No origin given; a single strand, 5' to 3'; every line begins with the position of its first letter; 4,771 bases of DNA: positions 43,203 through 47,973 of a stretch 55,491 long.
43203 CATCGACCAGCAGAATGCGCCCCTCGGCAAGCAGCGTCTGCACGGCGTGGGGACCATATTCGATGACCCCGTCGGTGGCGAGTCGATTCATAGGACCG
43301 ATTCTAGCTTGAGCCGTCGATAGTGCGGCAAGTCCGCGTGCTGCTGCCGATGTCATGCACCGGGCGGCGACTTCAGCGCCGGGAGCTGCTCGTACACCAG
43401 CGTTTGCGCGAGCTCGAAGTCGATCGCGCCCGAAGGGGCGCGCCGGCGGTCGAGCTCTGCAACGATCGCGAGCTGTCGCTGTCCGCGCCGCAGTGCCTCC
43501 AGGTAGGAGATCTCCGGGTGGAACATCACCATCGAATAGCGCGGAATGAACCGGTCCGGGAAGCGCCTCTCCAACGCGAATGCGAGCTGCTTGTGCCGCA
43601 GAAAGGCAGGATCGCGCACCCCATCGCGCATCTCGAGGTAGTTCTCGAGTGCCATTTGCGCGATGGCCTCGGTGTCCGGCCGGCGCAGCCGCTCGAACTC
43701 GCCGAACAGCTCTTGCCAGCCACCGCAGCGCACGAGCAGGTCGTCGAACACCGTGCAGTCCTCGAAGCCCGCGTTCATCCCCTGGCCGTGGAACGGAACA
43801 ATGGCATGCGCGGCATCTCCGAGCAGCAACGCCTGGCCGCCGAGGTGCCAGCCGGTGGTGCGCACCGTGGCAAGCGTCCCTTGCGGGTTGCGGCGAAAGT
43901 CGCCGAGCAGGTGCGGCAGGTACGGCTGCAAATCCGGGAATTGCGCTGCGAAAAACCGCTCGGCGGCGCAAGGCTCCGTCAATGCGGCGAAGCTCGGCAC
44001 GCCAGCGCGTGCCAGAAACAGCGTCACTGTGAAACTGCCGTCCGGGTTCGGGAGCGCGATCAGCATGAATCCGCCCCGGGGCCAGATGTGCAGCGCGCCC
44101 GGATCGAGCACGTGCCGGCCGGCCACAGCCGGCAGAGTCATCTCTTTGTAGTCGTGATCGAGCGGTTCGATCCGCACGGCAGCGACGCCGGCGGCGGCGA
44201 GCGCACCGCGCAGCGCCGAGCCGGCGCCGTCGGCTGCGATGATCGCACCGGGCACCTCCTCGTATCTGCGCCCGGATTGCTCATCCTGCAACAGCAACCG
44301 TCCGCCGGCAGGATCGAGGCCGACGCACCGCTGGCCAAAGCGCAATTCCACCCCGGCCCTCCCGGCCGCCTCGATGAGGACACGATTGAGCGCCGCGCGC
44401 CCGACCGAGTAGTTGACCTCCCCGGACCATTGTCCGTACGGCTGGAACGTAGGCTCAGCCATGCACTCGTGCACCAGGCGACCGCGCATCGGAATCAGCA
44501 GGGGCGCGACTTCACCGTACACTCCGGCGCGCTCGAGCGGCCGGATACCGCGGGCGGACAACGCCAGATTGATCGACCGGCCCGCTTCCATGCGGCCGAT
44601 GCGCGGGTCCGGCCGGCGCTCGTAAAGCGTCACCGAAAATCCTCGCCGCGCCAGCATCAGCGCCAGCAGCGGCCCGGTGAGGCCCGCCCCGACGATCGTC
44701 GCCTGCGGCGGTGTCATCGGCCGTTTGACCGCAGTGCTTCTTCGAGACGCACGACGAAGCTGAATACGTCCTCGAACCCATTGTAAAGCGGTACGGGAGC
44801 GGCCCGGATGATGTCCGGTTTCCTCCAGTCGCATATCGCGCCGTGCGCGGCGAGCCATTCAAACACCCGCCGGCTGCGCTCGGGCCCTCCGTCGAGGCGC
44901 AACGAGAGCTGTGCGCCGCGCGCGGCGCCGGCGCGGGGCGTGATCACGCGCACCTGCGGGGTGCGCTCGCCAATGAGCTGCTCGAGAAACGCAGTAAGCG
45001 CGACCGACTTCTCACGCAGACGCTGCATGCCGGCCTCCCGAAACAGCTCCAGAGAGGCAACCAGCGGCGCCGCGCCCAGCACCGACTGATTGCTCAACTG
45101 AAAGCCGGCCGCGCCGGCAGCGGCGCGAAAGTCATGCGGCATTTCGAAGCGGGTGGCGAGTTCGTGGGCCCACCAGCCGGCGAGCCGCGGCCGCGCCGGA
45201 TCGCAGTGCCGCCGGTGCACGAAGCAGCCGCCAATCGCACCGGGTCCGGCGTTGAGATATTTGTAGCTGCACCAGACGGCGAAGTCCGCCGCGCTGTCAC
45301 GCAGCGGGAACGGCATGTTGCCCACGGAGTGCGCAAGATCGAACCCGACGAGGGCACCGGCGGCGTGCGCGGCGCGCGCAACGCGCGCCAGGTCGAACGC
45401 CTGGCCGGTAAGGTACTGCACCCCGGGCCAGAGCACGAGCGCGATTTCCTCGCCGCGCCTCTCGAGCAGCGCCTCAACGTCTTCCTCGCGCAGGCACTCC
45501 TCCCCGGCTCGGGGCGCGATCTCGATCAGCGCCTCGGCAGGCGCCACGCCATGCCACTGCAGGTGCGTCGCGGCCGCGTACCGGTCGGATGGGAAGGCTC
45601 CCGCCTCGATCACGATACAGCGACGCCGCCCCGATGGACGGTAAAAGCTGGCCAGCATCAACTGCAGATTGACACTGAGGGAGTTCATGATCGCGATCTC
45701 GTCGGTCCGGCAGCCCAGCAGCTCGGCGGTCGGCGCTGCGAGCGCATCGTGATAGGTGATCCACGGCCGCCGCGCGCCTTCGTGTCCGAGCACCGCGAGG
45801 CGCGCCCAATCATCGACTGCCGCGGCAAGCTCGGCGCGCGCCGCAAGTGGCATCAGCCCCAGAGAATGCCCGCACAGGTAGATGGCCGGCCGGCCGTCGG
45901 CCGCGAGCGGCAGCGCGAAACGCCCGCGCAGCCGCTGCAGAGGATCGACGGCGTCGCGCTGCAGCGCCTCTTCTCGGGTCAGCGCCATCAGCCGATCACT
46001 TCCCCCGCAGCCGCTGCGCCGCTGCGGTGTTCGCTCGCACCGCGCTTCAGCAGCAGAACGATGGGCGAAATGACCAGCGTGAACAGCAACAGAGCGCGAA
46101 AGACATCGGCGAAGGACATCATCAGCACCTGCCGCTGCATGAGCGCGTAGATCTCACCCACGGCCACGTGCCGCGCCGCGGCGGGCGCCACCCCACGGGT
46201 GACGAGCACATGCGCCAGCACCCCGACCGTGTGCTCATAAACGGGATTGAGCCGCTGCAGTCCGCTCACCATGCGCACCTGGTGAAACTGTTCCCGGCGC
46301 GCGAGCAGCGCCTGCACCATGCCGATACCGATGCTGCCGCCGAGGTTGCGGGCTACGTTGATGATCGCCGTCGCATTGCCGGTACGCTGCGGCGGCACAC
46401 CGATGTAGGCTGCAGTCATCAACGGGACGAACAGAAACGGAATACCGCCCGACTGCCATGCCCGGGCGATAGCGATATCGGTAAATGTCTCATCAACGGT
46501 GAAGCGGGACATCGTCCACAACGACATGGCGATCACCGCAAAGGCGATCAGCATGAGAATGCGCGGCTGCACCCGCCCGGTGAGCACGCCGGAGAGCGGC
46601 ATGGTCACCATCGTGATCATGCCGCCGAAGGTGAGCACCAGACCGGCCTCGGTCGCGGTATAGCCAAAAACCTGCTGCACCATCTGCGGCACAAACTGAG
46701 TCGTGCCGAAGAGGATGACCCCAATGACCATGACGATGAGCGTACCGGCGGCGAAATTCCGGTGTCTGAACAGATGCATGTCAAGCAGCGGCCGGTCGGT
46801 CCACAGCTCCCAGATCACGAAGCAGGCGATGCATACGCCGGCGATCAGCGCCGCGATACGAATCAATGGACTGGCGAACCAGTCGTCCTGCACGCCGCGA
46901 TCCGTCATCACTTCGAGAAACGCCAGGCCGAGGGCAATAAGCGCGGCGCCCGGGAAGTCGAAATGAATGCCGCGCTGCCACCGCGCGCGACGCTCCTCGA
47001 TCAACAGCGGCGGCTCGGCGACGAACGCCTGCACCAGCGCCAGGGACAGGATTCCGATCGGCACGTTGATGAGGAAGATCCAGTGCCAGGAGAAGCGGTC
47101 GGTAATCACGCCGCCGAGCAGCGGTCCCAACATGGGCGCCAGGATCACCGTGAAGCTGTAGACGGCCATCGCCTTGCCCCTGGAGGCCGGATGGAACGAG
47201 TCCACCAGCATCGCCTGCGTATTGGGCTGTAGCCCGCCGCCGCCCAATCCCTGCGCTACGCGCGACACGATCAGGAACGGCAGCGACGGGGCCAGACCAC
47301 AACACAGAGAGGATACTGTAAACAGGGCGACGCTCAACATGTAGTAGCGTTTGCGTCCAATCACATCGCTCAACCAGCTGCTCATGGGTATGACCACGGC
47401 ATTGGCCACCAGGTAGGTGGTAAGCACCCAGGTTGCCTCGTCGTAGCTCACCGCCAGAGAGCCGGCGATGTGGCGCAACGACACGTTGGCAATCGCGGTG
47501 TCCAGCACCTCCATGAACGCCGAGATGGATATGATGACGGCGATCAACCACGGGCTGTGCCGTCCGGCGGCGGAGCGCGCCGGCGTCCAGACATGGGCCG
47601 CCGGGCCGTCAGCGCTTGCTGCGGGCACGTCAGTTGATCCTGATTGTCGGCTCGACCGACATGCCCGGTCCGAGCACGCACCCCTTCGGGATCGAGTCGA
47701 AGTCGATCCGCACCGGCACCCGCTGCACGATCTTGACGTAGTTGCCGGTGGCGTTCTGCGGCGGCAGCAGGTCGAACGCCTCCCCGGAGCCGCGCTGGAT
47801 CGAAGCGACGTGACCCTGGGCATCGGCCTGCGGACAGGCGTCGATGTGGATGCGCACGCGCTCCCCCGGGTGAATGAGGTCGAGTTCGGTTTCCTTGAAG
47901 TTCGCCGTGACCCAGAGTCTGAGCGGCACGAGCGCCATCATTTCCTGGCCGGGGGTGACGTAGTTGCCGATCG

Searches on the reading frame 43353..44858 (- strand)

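Call 54: search_protein_families(library=pfam, proteins=[window:43353-44858:-], max_evalue=0.00001)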
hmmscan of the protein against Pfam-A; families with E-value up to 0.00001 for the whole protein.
window:43353-44858:- (501 aa): 3 families
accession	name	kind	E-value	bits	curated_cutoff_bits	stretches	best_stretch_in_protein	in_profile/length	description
PF01494.25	FAD_binding_3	-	6.7e-19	68.7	22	1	53-369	4-312/349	FAD binding domain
PF01266.30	DAO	-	6.5e-12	46.1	27.9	0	54-86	3-35/353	FAD dependent oxidoreductase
PF13450.12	NAD_binding_8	-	2.1e-06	28.3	21.9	1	55-85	1-31/68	NAD(P)-binding Rossmann-like domain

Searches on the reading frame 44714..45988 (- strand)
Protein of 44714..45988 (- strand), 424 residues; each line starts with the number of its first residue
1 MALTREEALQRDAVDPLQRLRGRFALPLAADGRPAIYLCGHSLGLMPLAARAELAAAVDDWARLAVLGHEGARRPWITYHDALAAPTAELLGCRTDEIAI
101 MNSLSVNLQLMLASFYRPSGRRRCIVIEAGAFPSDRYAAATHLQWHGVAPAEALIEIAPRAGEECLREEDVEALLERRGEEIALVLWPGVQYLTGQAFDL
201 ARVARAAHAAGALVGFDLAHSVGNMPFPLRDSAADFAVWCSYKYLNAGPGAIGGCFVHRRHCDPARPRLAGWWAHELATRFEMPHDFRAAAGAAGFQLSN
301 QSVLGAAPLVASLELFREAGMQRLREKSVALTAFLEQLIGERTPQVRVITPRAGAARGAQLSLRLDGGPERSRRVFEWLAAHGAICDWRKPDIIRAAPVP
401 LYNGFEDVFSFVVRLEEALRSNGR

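Call 54: search_protein_families(library=pfam, proteins=[window:44714-45988:-], max_evalue=0.00001)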
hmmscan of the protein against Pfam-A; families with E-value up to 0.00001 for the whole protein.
window:44714-45988:- (424 aa): 2 families
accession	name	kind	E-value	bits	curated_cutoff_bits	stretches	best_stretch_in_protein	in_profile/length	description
PF22580.2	KYNU_C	-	1.5e-24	86.2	27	1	324-414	1-89/90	Kynureninase C-terminal domain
PF00266.25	Aminotran_5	-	1.1e-11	44.7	21.5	1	90-366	55-317/371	Aminotransferase class-V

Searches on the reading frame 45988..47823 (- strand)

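Call 54: search_protein_families(library=pfam, proteins=[window:45988-47823:-], max_evalue=0.00001)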
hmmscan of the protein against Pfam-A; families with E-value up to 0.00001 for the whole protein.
window:45988-47823:- (611 aa): 2 families
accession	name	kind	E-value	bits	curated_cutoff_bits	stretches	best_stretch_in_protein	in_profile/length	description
PF07690.21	MFS_1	-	3.3e-60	204.3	33.4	1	99-499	2-346/347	Major Facilitator Superfamily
PF00083.30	Sugar_tr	-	4.1e-12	46.1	22.3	1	95-270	2-193/452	Sugar (and other) transporter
